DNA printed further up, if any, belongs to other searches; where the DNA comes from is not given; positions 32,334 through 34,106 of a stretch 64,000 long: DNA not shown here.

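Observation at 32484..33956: Lipoprotein combining a metzincin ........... motif with a TbpB/fHbp-like C-terminal barrel: possible surface-exposed zinc protease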

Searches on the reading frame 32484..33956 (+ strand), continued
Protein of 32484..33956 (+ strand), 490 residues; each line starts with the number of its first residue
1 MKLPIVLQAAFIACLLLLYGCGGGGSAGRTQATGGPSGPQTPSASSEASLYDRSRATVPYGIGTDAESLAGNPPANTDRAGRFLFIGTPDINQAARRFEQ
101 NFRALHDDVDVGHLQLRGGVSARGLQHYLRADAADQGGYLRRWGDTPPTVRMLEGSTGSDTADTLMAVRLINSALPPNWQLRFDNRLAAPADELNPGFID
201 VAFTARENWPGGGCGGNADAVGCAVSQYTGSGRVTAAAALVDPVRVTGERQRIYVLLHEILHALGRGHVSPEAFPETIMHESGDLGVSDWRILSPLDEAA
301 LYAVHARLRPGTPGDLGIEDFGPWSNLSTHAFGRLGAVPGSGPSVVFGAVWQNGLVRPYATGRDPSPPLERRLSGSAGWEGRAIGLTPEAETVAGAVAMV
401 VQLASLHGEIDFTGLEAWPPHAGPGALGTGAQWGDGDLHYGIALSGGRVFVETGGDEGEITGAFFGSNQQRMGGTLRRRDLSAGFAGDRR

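Call 51: find_related_loci(query=A1, collection=genome_contigs, flank=10000)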
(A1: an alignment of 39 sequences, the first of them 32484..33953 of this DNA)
Query A1 (490 aa) in genome_contigs; peptide patterns used: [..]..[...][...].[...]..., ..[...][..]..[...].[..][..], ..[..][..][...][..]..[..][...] (x = any residue, [..] = any of these).
359 stretches matched a pattern; 77 encode a relative of the query (tblastn E <= 1e-3); 77 distinct loci.
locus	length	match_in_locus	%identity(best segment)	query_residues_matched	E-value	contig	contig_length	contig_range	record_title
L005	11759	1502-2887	60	51-490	8e-170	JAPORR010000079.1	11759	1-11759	MAG: Alphaproteobacteria bacterium isolate CAR1_bin_3 NODE_1862_length_11759_cov_10.2553, whole genome shotgun sequence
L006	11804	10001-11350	57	48-490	9e-152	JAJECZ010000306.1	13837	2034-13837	MAG: Alphaproteobacteria bacterium isolate jk18xAbins.48 k141_688762, whole genome shotgun sequence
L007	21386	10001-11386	55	40-490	7e-146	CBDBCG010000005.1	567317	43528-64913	MAG: Alphaproteobacteria bacterium isolate 0bf2ae11-f7ef-4b98-947a-5f0f4121c03f genome assembly, contig: contig_5, whole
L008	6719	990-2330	56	41-490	2e-145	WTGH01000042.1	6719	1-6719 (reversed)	MAG: Rhodospirillaceae bacterium isolate CO36386bin_9 NODE_4631_length_6719_cov_43.665516, whole genome shotgun sequence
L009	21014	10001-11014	59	146-489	4e-123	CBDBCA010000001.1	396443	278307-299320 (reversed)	MAG: Alphaproteobacteria bacterium isolate 48c0c1bc-ee5b-4fda-b559-4fcb29a961b4 genome assembly, contig: contig_1, whole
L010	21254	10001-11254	46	72-488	1e-104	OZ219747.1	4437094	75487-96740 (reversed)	MAG: Alphaproteobacteria bacterium isolate aa463369-b140-4e10-bdcd-729ab9309ae6 genome assembly, chromosome: 2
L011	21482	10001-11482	40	2-490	2e-95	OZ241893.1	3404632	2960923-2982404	MAG: Alphaproteobacteria bacterium isolate 372c8a3c-6624-47a1-ade8-b907dd38f8d0 genome assembly, chromosome: 1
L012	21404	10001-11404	50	22-490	9e-135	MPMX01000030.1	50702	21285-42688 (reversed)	MAG: Rhodospirillaceae bacterium bin65 NODE_1156_length_50702_cov_17.8696_ID_2311, whole genome shotgun sequence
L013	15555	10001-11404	40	12-489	5e-84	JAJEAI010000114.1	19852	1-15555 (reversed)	MAG: Candidatus Binatia bacterium isolate jk18x7bins.45 k141_2090737, whole genome shotgun sequence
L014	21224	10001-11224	45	104-489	6e-84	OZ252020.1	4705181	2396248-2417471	MAG: Micropepsaceae bacterium isolate 538059a7-acac-4e6d-9530-fab91652936d genome assembly, chromosome: 1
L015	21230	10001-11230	44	104-490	8e-83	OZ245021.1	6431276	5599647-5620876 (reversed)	MAG: Gammaproteobacteria bacterium isolate 67a87912-4c7a-4147-b5b2-fff17a58665b genome assembly, chromosome: 1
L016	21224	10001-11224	43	104-489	9e-82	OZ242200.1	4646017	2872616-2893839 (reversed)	MAG: Alphaproteobacteria bacterium isolate c7213ef7-7b21-4b7f-b524-caa2f272e1da genome assembly, chromosome: 1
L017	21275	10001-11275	42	84-489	9e-82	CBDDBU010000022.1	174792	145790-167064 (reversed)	MAG: Alphaproteobacteria bacterium isolate db830041-b926-46c0-9ca5-8871466c229b genome assembly, contig: contig_22, whol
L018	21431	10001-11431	37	3-489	1e-80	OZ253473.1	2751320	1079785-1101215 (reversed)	MAG: Nitrospirales bacterium isolate 056054a7-9ecf-4ec6-a908-bfcb47be926a genome assembly, chromosome: 1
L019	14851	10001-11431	38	3-489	3e-80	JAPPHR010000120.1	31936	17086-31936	MAG: Rhodospirillales bacterium isolate RHO1_bin_88 NODE_2582_length_31936_cov_15.876070, whole genome shotgun sequence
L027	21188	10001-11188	41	106-490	1e-77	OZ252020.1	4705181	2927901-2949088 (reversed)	MAG: Micropepsaceae bacterium isolate 538059a7-acac-4e6d-9530-fab91652936d genome assembly, chromosome: 1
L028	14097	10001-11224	42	104-489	1e-77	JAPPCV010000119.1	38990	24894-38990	MAG: Boseongicola sp. isolate IRC3_bin_8 NODE_719_length_38990_cov_69.6735, whole genome shotgun sequence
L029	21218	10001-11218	41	104-489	3e-77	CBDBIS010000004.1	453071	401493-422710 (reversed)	MAG: Alphaproteobacteria bacterium isolate 1c27fcd0-475b-40ea-bcc6-78b425081152 genome assembly, contig: contig_4, whole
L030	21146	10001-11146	41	106-490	4e-77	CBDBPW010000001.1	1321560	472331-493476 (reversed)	MAG: Paracoccaceae bacterium isolate 54bceaf8-0355-482a-8c1c-721e8d2b0488 genome assembly, contig: contig_1, whole genom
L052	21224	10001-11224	39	104-489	6e-73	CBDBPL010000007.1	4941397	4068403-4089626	MAG: Paracoccaceae bacterium isolate 857ffbf3-2d20-4475-ae58-e760ef92b2c1 genome assembly, contig: contig_7, whole genom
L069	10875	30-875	46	197-489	7e-63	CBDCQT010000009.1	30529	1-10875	MAG: Alphaproteobacteria bacterium isolate e3c776a9-cacd-4c18-a30b-cff54c8cb4cc genome assembly, contig: contig_9, whole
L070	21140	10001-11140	41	104-489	1e-62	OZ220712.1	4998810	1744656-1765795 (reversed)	MAG: Thermodesulfobacteriota bacterium isolate 564989d4-0a31-48dd-8468-51938819ad86 genome assembly, chromosome: 1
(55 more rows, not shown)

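Call 84: search_protein_families(library=pfam, proteins=[L030:3456-5141:+, L030:13813-14964:-, L027:16143-16550:-, L070:2158-2745:+, L003:9444-9986:+, L001:16636-18249:-, L001:15337-16494:-], max_evalue=0.01)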
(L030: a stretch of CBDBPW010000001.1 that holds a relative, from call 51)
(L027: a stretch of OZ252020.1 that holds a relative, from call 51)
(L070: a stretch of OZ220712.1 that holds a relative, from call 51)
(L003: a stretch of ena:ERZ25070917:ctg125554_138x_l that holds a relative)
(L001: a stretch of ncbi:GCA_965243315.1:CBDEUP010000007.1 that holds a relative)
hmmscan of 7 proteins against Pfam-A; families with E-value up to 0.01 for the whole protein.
L030:3456-5141:+ (562 aa): 7 families
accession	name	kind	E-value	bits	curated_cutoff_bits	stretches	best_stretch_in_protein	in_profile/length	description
PF04575.19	SlipAM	-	1.5e-20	74.4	22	1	268-562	1-288/288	Surface lipoprotein assembly modifier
PF14559.12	TPR_19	-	1.1e-06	29.3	25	1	199-253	8-62/68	Tetratricopeptide repeat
PF13424.12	TPR_12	-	1.1e-06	29.2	30.1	1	195-245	23-74/77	Tetratricopeptide repeat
PF13428.12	TPR_14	-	5.3e-06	27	23.5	1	217-252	2-37/44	Tetratricopeptide repeat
PF24575.1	TPR_Slam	-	7.7e-06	26.7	35.2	1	192-237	57-102/104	Surface lipoprotein assembly modifier, N-terminal TPR repeats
PF13432.12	TPR_16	-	0.00068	20.5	32.7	1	197-250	12-65/65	Tetratricopeptide repeat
PF07719.23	TPR_2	-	0.0053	17.2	27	0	221-247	6-32/34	Tetratricopeptide repeat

L030:13813-14964:- (384 aa): 1 family
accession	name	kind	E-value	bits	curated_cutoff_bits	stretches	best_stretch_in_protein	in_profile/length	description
PF01298.24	TbpB_B_D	-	3.2e-08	34.6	26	1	244-384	4-126/126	C-lobe and N-lobe beta barrels of Tf-binding protein B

L027:16143-16550:- (136 aa): 0 families

L070:2158-2745:+ (196 aa): 1 family
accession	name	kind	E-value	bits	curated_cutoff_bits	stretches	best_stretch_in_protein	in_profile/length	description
PF00565.23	SNase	-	0.00043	21.1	21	1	107-176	2-71/107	Staphylococcal nuclease homologue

L003:9444-9986:+ (181 aa): 0 families

L001:16636-18249:- (538 aa): 0 families

L001:15337-16494:- (386 aa): 0 families

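Call 89: find_homologous_proteins(query=L030:3717-5141:+, max_evalue=1e-10)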
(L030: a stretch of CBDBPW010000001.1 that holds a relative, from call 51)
Query L030:3717-5141:+ (475 aa): 1810 proteins with E <= 1e-10 among 8000 candidates; the best 120 are listed.
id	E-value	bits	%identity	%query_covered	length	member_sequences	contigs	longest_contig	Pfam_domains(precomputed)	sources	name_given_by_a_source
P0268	5.5e-284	960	93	96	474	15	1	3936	PF04575.20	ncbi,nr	ncbi:MAG: DUF560 domain-containing protein [Gammaproteobacteria bacterium]|nr:DUF560 domain-containi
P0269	2.9e-280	948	91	100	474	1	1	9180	PF14559.13,PF04575.20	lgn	-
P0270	2.1e-278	942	91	100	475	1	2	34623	PF14559.13,PF04575.20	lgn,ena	-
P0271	4.4e-273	924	91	100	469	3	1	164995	PF14559.13,PF04575.20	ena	-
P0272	5.1e-270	914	87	100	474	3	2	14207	PF14559.13,PF04575.20,PF13432.13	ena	-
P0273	2.8e-268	908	88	100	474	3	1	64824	PF14559.13,PF04575.20,PF13432.13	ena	-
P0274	1.6e-267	906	88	96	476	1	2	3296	PF14559.13,PF04575.20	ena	-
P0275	1.2e-255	867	84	96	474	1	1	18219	PF04575.20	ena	-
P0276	1.9e-252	856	84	96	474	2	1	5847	PF04575.20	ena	-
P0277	3.0e-252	855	82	100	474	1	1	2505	PF14559.13,PF24575.2,PF04575.20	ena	-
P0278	2.2e-251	853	84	96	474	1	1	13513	PF14559.13,PF04575.20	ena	-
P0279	2.8e-249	846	81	100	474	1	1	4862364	PF04575.20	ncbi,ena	-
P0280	3.0e-249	845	82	100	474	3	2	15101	PF24575.2,PF04575.20,PF13424.13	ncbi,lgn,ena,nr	ncbi:MAG: DUF560 domain-containing protein [Boseongicola sp. SB0677_bin_26]|nr:DUF560 domain-contain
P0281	2.4e-248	843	82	96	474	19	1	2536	PF14559.13,PF04575.20,PF13432.13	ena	-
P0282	2.7e-248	842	81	96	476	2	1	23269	PF14559.13,PF04575.20,PF13432.13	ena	-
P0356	9.3e-118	412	49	97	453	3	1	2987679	PF14559.13,PF24575.2,PF04575.20,PF13432.13,PF13428.13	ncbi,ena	-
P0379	2.0e-113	398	49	89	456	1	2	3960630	PF14559.13,PF24575.2,PF04575.20,PF13432.13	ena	-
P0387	5.8e-113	396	48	88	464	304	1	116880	PF14559.13,PF24575.2,PF04575.20,PF13432.13,PF13428.13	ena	-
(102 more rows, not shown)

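Call 90: find_encoding_contigs(protein=P0356, flank=8000, max_places=2)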
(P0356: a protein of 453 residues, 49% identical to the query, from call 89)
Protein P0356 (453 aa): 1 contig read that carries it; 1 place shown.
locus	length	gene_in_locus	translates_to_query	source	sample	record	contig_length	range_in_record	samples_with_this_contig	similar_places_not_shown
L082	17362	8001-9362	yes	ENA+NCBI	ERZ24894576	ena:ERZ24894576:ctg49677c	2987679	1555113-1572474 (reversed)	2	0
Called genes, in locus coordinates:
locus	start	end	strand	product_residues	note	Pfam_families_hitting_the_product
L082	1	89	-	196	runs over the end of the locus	PF04972:BON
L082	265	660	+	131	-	-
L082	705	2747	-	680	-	PF04348:LppC, PF13458:Peripla_BP_6 (weak)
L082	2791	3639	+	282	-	PF00590:TP_methylase, PF23016:RsmI_C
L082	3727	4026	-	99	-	PF05016:ParE_toxin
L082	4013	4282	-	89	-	PF03693:ParD_antitoxin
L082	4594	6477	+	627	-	-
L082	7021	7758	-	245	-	PF01870:Hjc (faint), PF26618:DUF8196 (weak)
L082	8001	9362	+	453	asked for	PF14559:TPR_19 (faint), PF24575:TPR_Slam (faint), PF13428:TPR_14 (faint), PF13432:TPR_16 (faint), PF04575:SlipAM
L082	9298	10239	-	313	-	PF01381:HTH_3 (weak)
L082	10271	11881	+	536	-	-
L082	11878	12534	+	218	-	PF12525:DUF3726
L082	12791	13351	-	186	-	PF08207:EFP_N, PF01132:EFP, PF09285:Elong-fact-P_C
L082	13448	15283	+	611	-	PF01541:GIY-YIG, PF27096:UvrC_M, PF02151:UVR, PF22920:UvrC_RNaseH, PF08459:UvrC_RNaseH_dom, PF00633:HHH (faint), PF14520:HHH_5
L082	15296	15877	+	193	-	PF01066:CDP-OH_P_transf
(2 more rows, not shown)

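Call 91: find_encoding_contigs(protein=P0379, flank=8000, max_places=2)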
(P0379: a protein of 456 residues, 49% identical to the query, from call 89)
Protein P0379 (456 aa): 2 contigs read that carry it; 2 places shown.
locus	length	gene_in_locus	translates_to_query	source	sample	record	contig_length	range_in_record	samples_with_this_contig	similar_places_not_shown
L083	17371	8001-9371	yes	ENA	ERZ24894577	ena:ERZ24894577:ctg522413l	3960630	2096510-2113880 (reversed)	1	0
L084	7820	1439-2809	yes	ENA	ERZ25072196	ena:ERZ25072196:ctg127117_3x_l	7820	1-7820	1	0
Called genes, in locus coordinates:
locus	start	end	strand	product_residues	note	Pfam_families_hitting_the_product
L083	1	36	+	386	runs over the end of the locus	PF02771:Acyl-CoA_dh_N, PF02770:Acyl-CoA_dh_M, PF00441:Acyl-CoA_dh_1 (weak)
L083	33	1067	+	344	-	-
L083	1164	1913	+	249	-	PF01738:DLH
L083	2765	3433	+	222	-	-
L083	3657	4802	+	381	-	-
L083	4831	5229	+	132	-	-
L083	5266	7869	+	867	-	-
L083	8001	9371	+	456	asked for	PF14559:TPR_19 (faint), PF24575:TPR_Slam (faint), PF13432:TPR_16 (faint), PF04575:SlipAM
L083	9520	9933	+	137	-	PF01641:SelR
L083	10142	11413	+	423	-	PF07690:MFS_1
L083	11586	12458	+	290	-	PF01061:ABC2_membrane, PF12698:ABC2_membrane_3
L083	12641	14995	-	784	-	PF01315:Ald_Xan_dh_C, PF02738:MoCoBD_1, PF20256:MoCoBD_2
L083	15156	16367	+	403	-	PF02515:CoA_transf_3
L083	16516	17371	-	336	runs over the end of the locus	PF01300:Sua5_yciO_yrdC, PF03481:Sua5_C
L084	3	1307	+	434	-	?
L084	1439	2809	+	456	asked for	PF14559:TPR_19 (faint), PF24575:TPR_Slam (faint), PF13432:TPR_16 (faint), PF04575:SlipAM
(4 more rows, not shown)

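Call 92: find_encoding_contigs(protein=P0387, flank=8000, max_places=2)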
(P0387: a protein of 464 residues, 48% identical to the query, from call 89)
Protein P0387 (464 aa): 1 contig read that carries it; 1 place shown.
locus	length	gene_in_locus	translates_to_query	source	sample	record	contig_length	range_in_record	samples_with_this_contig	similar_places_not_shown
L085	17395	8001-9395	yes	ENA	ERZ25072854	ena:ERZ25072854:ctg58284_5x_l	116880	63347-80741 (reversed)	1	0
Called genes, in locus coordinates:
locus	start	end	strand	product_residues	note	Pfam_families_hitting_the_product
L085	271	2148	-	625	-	-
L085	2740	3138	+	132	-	-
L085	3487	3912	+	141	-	PF00589:Phage_integrase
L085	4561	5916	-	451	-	PF05598:DUF772, PF01609:DDE_Tnp_1, PF13751:DDE_Tnp_1_6 (weak)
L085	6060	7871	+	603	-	-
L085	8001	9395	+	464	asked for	PF13428:TPR_14 (faint), PF13432:TPR_16 (faint), PF14559:TPR_19 (faint), PF24575:TPR_Slam (faint), PF04575:SlipAM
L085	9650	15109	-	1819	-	PF08751:TrwC, PF13245:AAA_19, PF13604:AAA_30, PF01443:Viral_helicase1 (faint), PF13401:AAA_22 (faint), PF22232:TraI_hel_assoc_N (weak)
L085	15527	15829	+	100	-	-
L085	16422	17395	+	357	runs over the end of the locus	PF13356:Arm-DNA-bind_3, PF00589:Phage_integrase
